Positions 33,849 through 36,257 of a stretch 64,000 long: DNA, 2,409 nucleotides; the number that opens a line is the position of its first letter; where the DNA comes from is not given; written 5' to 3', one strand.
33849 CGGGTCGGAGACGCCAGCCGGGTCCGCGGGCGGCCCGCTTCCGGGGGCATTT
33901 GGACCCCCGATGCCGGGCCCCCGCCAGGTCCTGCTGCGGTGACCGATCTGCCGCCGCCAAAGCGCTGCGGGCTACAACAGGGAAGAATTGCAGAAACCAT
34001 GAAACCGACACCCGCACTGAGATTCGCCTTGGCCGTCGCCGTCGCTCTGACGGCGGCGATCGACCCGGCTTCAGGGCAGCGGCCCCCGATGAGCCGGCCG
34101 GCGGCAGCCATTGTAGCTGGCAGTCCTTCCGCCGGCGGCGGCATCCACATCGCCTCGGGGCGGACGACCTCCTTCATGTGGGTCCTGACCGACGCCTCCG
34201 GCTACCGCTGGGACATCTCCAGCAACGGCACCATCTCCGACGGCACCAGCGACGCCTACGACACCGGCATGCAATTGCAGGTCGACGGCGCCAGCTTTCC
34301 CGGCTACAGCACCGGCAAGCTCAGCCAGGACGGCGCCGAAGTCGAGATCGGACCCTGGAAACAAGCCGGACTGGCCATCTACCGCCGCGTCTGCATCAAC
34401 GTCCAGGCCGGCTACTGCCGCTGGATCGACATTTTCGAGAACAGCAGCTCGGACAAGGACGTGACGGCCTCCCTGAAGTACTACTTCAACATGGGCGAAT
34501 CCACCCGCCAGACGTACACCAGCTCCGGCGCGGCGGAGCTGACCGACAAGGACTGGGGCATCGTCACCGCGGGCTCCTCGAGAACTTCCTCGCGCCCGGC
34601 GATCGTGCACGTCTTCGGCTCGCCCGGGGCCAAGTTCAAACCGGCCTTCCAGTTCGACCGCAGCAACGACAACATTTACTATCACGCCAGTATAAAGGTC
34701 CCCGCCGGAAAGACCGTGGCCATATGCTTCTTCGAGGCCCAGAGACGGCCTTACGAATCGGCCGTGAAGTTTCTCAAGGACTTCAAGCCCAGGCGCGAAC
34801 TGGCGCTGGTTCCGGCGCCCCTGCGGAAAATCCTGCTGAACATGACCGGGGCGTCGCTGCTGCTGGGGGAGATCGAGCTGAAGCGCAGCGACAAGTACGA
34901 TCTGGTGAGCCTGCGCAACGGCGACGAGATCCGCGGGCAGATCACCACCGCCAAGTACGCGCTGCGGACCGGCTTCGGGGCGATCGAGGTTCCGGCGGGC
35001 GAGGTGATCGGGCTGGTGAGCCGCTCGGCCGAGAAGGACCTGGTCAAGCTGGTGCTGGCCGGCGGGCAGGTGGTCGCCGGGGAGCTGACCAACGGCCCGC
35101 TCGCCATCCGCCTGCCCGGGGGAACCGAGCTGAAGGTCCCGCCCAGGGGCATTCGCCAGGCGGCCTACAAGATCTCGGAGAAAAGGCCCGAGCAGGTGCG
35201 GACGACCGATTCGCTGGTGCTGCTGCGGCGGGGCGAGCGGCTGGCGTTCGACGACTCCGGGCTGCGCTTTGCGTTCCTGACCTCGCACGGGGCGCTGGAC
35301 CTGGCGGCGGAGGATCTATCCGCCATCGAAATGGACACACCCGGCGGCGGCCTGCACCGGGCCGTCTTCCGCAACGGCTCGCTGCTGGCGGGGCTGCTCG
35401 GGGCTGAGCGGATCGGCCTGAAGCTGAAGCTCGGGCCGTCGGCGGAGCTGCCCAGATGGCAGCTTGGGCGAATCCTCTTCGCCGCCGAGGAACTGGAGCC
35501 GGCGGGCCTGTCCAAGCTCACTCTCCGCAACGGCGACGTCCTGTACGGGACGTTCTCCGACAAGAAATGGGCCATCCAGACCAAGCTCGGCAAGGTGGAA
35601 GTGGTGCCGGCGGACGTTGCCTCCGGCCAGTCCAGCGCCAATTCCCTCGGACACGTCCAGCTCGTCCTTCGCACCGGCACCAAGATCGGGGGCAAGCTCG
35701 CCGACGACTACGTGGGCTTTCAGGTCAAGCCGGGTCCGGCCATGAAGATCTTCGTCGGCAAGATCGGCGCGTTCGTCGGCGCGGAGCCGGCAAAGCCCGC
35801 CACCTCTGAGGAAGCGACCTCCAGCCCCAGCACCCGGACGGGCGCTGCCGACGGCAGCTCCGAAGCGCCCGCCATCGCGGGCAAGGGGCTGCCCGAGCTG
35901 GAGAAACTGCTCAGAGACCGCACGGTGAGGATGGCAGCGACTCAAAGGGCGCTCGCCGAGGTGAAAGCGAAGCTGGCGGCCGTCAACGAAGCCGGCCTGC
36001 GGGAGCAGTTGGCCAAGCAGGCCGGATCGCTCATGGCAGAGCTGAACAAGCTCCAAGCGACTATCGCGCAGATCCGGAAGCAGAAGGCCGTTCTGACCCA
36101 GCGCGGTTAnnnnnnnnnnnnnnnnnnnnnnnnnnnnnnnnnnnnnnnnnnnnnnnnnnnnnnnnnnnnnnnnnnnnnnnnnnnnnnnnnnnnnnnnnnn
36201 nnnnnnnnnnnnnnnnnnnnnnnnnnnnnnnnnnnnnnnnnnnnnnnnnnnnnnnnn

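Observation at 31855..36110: Tandem pair of strongly paralogous secreted 700-aa proteins of unknown family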

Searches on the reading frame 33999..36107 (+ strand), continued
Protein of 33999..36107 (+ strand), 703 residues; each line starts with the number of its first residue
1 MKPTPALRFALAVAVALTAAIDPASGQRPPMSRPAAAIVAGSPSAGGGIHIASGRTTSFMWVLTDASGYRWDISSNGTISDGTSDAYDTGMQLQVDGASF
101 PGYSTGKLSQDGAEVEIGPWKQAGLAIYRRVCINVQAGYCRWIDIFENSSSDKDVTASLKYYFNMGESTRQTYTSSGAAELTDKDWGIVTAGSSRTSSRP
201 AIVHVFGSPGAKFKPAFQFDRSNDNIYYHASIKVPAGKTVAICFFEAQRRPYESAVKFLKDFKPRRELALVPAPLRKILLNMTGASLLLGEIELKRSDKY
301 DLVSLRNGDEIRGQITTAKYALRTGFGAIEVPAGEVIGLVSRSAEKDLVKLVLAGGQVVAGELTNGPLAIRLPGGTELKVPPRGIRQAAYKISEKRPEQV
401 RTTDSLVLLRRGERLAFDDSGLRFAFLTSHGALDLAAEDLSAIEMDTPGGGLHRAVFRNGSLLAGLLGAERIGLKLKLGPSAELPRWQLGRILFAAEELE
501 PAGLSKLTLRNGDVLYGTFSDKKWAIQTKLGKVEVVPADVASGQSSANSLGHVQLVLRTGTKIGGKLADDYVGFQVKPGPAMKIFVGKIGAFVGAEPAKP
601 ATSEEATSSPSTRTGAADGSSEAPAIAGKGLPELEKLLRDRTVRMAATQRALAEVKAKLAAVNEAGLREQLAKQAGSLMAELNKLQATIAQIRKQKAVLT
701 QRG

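Call 60: search_protein_families(library=pfam, proteins=[L062:9909-11717:+, L062:4362-5444:+], max_evalue=5)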
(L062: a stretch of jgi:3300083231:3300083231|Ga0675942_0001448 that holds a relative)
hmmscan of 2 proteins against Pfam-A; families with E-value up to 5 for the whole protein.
L062:9909-11717:+ (603 aa): 2 families
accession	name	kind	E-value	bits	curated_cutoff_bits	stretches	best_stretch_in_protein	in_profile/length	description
PF11026.13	DUF2721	-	0.098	13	28.3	1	6-79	45-118/129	Protein of unknown function (DUF2721)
PF19745.5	FUT8_N_cat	-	0.28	10.3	27.6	1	284-383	33-127/499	Alpha-(1,6)-fucosyltransferase N- and catalytic domains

L062:4362-5444:+ (361 aa): 0 families

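Call 76: search_protein_families(library=pfam, proteins=[L039:2760-4808:+, L039:7061-7912:+, L034:11981-13273:+, L032:19632-20807:+, L032:156-5387:+, L034:13465-14541:+], max_evalue=0.01)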
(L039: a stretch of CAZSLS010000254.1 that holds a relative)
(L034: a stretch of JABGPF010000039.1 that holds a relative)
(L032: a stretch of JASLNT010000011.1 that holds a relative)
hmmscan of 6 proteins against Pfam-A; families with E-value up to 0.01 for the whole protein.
L039:2760-4808:+ (683 aa): 0 families

L039:7061-7912:+ (284 aa): 1 family
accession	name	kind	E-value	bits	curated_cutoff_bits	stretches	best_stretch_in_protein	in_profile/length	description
PF02472.21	ExbD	-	7.1e-05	23.3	25.4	1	187-268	43-125/128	Biopolymer transport protein ExbD/TolR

L034:11981-13273:+ (431 aa): 1 family
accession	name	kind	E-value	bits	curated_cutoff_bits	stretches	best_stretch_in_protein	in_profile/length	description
PF02472.21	ExbD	-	4.5e-05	24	25.4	1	326-419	38-126/128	Biopolymer transport protein ExbD/TolR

L032:19632-20807:+ (392 aa): 12 families
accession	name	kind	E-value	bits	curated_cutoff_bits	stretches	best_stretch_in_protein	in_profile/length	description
PF13646.12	HEAT_2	-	5.2e-45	152.1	27.7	5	41-125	5-87/88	HEAT repeats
PF02985.28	HEAT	-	6e-23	79.2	23.5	1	137-163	3-29/31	HEAT repeat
PF13513.12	HEAT_EZ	-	9.5e-19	67.9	27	2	62-95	22-55/55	HEAT-like repeat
PF03130.22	HEAT_PBS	-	4.5e-15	54.8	20.9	0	283-313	1-27/27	PBS lyase HEAT-like repeat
PF00514.29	Arm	-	1.3e-10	41.3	20.6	1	68-94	12-38/41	Armadillo/beta-catenin-like repeat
PF01602.26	Adaptin_N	-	9.8e-06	24.8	37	1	77-167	88-183/524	Adaptin N terminal region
PF25786.1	HEAT_GCN1_C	-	2.4e-05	24.8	27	0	101-190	27-131/151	GCN1-like, C-terminal HEAT repeats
PF12717.13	Cnd1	-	4.9e-05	23.9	26.4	1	84-159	2-83/162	non-SMC mitotic condensation complex subunit 1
PF25767.1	ARM_TBCD_2nd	-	0.00031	20.7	29.7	0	277-313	87-126/245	Tubulin-specific chaperone D-like, ARM repeats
PF12348.14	CLASP_N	-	0.00067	19.7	27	0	88-166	81-162/227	CLASP N terminal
PF24492.1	HEAT_ECM29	-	0.0016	19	27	0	128-167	106-145/160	Proteasome adapter and scaffold protein ECM29, HEAT-repeat domain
PF20168.4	PDS5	-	0.002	16.4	27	0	301-329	241-269/1053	Sister chromatid cohesion protein PDS5 protein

L032:156-5387:+ (1744 aa): 17 families
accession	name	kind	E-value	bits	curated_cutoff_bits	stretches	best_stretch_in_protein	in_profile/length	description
PF14559.12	TPR_19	-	2e-27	95.8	25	1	1089-1134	16-61/68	Tetratricopeptide repeat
PF13428.12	TPR_14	-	2.9e-19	68.1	23.5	0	712-746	4-38/44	Tetratricopeptide repeat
PF13432.12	TPR_16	-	1.6e-16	60.8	32.7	0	1085-1129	18-62/65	Tetratricopeptide repeat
PF13431.12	TPR_17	-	2.1e-15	56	24.4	0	629-658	4-33/34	Tetratricopeptide repeat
PF23914.1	TPR_CcmH_CycH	-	9e-13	48.8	42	1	1088-1181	40-136/158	Cytochrome c-type biogenesis protein H TPR domain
PF09613.16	HrpB1_HrpK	-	3.6e-09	36.8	29.3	1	171-241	45-117/126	Bacterial type III secretion protein (HrpB1_HrpK)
PF07719.23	TPR_2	-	2.4e-08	33.9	27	0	923-954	2-33/34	Tetratricopeptide repeat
PF13181.12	TPR_8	-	2.7e-08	33.8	25.7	0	924-954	3-33/34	Tetratricopeptide repeat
PF13424.12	TPR_12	-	4.1e-08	33.7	30.1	0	630-664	35-71/77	Tetratricopeptide repeat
PF12895.13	ANAPC3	-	2.3e-07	31.4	27.2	0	1089-1156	13-80/82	Anaphase-promoting complex, cyclosome, subunit 3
PF13174.12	TPR_6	-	2.4e-05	25.1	26.3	0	749-769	7-26/33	Tetratricopeptide repeat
PF13529.12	Peptidase_C39_2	-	2.9e-05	25.1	24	1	339-443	5-142/143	Peptidase_C39 like family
PF13414.12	TPR_11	-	4.7e-05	23.4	26.8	0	934-958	6-30/42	TPR repeat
PF25063.1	ARM_TT21_C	-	5.8e-05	23.5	35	0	622-667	113-158/209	Tetratricopeptide repeat protein 21 C-terminal ARM domain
PF00515.34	TPR_1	-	0.0003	20.9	27.8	0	929-954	8-33/34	Tetratricopeptide repeat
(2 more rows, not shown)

L034:13465-14541:+ (359 aa): 1 family
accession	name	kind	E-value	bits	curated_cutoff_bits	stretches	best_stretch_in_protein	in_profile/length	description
PF00248.27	Aldo_ket_red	-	1.1e-73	248.3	24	1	43-352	2-290/291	Aldo/keto reductase family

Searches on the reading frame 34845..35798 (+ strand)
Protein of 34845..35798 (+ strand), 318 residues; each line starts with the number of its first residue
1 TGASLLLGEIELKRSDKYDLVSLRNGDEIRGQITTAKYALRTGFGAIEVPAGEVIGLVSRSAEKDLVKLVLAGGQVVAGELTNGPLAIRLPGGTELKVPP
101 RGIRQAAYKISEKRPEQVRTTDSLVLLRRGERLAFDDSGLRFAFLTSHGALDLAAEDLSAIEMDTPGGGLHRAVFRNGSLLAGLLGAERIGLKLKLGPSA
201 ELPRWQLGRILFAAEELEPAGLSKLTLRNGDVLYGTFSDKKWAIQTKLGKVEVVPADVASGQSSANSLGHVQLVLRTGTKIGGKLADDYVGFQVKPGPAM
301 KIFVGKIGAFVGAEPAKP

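Call 30: predict_structure(alignment_id=A2)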
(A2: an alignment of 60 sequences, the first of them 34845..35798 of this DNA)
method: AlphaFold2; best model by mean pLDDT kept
length: 318 residues; sequences in the alignment: 60
mean_pLDDT: 93.2   pTM: 0.86
mean pLDDT of the five models: 93.2, 93.2, 92.7, 92.5, 92.4
residues with pLDDT >= 90: 279; 70-90: 30; 50-70: 6; < 50: 3
segments of 3 or more residues with pLDDT < 50: none
pLDDT, mean of each block of 10 residues (from residue 1): 78 95 96 97 95 96 96 95 96 95 97 89 94 96 95 97 70 96 93 95 93 93 95 96 95 95 90 95 95 97 95 81
secondary structure, 60 per line:
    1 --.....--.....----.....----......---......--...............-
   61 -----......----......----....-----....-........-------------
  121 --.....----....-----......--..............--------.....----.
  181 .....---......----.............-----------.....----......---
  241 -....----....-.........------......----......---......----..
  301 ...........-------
elements in order: E3-7 E10-14 E19-23 E28-33 E37-42 E45-50 E54-59 E66-71 E76-81 E86-89 E95-98 E103-107 E123-127 E132-135 E141-146 E149-154 E158-162 E171-175 E180-185 E189-194 E199-203 E207-211 E223-227 E232-237 E242-245 E250-253 E258-263 E270-275 E280-285 E289-294 E299-303 E307-311

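Call 32: fold_search(model_id=the predicted structure, library=pdb)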
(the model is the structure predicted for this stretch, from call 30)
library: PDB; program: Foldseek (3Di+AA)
matches with E <= 10: 855; with E <= 0.001: 0
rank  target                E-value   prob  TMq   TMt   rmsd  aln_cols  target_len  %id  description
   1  8xgc_M                1.4e-03  0.60  0.15  0.13  20.3       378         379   10  Structure of yeast replisome associated with FACT and histone hexamer, Composite map (released 2024-02-14)
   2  2z2o_A                2.4e-03  0.30  0.11  0.11  21.3       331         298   10  Crystal Structure of apo virginiamycin B lyase from Staphylococcus aureus (released 2007-06-19)
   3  6zqa_UU               6.9e-03  0.41  0.20  0.10  18.7       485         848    9  Cryo-EM structure of the 90S pre-ribosome from Saccharomyces cerevisiae, state A (Poly-Ala) (released 2020-09-23)
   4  2z2o_D                9.3e-03  0.30  0.13  0.14  20.0       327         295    9  Crystal Structure of apo virginiamycin B lyase from Staphylococcus aureus (released 2007-06-19)
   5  9s3g_k                1.1e-02  0.30  0.15  0.12  20.4       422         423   10  State 1 MAP3 RNA Pol II activated elongation complex with SETD2 and upstream hexasome (released 2025-11-12)
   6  9lwf_L                1.1e-02  0.33  0.17  0.10  24.0       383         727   12  Cryo-EM structure of dual sensor bound GATOR2 complex (released 2025-08-13)
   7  2z2n                  1.4e-02  0.18  0.11  0.11  20.8       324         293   10  Crystal Structure of selenomethionine substituted virginiamycin B lyase from Staphylococcus aureus (released 2007-06-19)
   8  9wms_W                1.7e-02  0.16  0.10  0.06  26.5       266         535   13  Co-transcriptional histone H3K36 methylation complex containing RNA polymerase II elongation complex, Set2, and the up (released 2025-12-24)
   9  3rfh_B                1.9e-02  0.14  0.13  0.14  21.8       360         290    9  Crystal structure of the yeast RACK1 dimer in space group P21 (released 2011-07-06)
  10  8qn8_C                1.9e-02  0.10  0.11  0.05  26.7       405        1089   11  Mycobacterium smegmatis RNA polymerase in complex with HelD, SigA and RbpA in State II (released 2024-10-02)
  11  9lvk_L                2.2e-02  0.28  0.16  0.09  23.5       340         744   11  Cryo-EM structure of CASTOR1 bound human GATOR2 complex (released 2025-08-13)
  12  5wyj_BE               3.4e-02  0.15  0.15  0.09  20.9       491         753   11  Cryo-EM structure of the 90S small subunit pre-ribosome (Dhr1-depleted, Enp1-TAP, state 1) (released 2017-03-29)
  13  8eos_C                3.6e-02  0.11  0.10  0.04  19.9       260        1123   11  M. tuberculosis RNAP elongation complex with NusG and CMPCPP (released 2023-02-01)
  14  9lvj_K                3.9e-02  0.23  0.18  0.10  23.8       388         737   11  Cryo-EM structure of Sestrin2 bound human GATOR2 complex (released 2025-08-13)
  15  8exy_C                4.5e-02  0.07  0.09  0.05  19.8       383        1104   11  M. tuberculosis RNAP paused complex with B. subtilis NusG and GMPCPP (released 2023-02-01)
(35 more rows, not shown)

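Call 62: fold_search(model_id=the predicted structure, library=viral)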
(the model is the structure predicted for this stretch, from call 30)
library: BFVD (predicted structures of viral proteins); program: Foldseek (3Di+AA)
matches with E <= 10: 644; with E <= 0.001: 0
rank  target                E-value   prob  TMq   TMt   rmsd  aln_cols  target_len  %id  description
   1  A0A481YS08            4.3e-03  0.44  0.12  0.11  23.9       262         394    8  SprT-like family protein [Marseillevirus LCMAC101]
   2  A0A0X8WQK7            2.8e-02  0.08  0.10  0.04  29.8       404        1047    9  (no name in the UniProt tables at hand)
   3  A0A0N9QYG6            3.0e-02  0.13  0.12  0.12  16.6       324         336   10  Uncharacterized protein [Chrysochromulina ericina virus CeV-01B]
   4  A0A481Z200            3.3e-02  0.13  0.13  0.10  20.3       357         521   10  MORN repeat protein [Mimivirus LCMiAC02]
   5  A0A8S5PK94            3.3e-02  0.09  0.11  0.07  23.9       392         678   12  Uncharacterized protein [Podoviridae sp. ctnCN2]
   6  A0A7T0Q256            5.9e-02  0.12  0.14  0.09  27.2       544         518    9  (no name in the UniProt tables at hand)
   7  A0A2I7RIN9            6.1e-02  0.09  0.09  0.07  19.5       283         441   11  (no name in the UniProt tables at hand)
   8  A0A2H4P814            7.1e-02  0.18  0.15  0.14  20.6       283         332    8  Putative ribosomal protein L21e [Pseudomonas phage ventosus]
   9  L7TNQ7                8.2e-02  0.09  0.13  0.08  16.2       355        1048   11  Uncharacterized protein [Haloarcula vallismortis tailed virus 1]
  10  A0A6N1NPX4            9.9e-02  0.07  0.13  0.10  21.6       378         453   11  Uncharacterized protein [Tupanvirus deep ocean]
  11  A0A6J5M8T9            1.0e-01  0.11  0.09  0.11  17.9       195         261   12  Uncharacterized protein [uncultured Caudovirales phage]
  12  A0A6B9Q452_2          1.3e-01  0.08  0.11  0.06  22.2       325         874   11  RdRp [Plasmopara viticola lesion associated dicistro-like virus 1]
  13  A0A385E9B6            1.3e-01  0.06  0.08  0.11  20.0       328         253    9  (no name in the UniProt tables at hand)
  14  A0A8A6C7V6            1.3e-01  0.05  0.09  0.09  20.6       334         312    8  Sf6-type phage tail needle knob domain-containing protein [Aeromonas phage PZL-Ah152]
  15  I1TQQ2                1.3e-01  0.04  0.10  0.07  20.3       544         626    8  (no name in the UniProt tables at hand)
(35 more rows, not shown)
